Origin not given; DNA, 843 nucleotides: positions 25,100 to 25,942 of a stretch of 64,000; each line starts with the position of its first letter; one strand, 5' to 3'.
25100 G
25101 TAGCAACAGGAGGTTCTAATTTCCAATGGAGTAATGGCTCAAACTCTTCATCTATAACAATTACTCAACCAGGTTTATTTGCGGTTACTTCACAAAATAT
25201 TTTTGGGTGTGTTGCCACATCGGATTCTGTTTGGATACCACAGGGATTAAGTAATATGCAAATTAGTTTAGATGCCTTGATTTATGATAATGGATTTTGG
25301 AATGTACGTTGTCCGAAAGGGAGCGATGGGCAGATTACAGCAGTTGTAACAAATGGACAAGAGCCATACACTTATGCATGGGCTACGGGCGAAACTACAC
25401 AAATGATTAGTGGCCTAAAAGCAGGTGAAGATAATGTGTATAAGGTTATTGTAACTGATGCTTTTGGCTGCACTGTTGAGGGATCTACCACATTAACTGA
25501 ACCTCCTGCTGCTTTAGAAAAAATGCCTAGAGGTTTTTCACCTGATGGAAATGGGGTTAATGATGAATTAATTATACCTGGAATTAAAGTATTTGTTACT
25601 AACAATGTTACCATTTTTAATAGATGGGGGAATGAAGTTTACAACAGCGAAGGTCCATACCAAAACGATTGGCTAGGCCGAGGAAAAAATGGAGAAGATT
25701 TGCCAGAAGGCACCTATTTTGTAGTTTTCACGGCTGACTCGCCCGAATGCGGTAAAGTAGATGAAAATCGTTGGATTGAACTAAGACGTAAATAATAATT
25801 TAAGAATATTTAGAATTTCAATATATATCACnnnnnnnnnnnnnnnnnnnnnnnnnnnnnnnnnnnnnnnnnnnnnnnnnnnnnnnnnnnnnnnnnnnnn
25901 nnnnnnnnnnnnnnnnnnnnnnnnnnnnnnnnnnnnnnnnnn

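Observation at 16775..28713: SprB-like 3006-aa adhesin locus with cognate sprF and OmpA-family lipoprotein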

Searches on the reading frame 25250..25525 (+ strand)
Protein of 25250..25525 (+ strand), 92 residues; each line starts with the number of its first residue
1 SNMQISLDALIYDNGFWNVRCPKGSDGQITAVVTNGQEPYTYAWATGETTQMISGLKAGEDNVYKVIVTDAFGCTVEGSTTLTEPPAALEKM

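Call 11: search_protein_families(library=pfam, proteins=[window:25250-25522:+], max_evalue=10)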
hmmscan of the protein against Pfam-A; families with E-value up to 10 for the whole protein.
seq(91 aa): 1 family
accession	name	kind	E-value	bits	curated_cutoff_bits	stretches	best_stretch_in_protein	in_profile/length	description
PF13573.12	SprB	-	1.2e-08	34.9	28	1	18-49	6-37/37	SprB repeat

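Call 72: search_protein_families(library=ncbifam, proteins=[window:25250-25525:+], max_evalue=10)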
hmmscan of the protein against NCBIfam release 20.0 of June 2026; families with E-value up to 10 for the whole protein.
window:25250-25525:+ (92 aa): 0 families

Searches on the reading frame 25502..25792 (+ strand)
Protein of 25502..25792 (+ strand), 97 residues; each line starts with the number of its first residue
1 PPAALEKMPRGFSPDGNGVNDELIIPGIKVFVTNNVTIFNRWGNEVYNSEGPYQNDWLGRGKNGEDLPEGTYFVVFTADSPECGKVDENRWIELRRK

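Call 11: search_protein_families(library=pfam, proteins=[window:25502-25792:+], max_evalue=10)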
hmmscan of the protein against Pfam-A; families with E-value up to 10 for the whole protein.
seq(97 aa): 3 families
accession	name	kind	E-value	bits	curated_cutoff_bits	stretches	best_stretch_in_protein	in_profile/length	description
PF13585.12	CHU_C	-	5.4e-21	75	27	1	8-92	3-84/86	CHU_C Type IX secretion signal domain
PF13860.13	FlgD_ig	-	0.00035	20.9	27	1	34-80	25-77/79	FlgD Ig-like domain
PF18962.6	Por_Secre_tail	-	0.14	12.9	27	1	20-80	7-66/75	Secretion system C-terminal sorting domain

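Call 72: search_protein_families(library=ncbifam, proteins=[window:25502-25792:+], max_evalue=10)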
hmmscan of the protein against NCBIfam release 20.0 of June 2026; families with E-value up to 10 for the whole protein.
seq(97 aa): 3 families
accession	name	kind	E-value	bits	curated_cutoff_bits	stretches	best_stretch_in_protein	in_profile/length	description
TIGR04131.1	Bac_Flav_CTERM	domain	4.1e-09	36.5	35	1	8-79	3-72/85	T9SS type B sorting domain-containing protein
TIGR04183.1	Por_Secre_tail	domain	0.023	14.7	23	1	30-79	17-61/72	T9SS type A sorting domain-containing protein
NF009453.0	PRK12813.1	equivalog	0.025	14.1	264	1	41-80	133-173/223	flagellar basal body rod modification protein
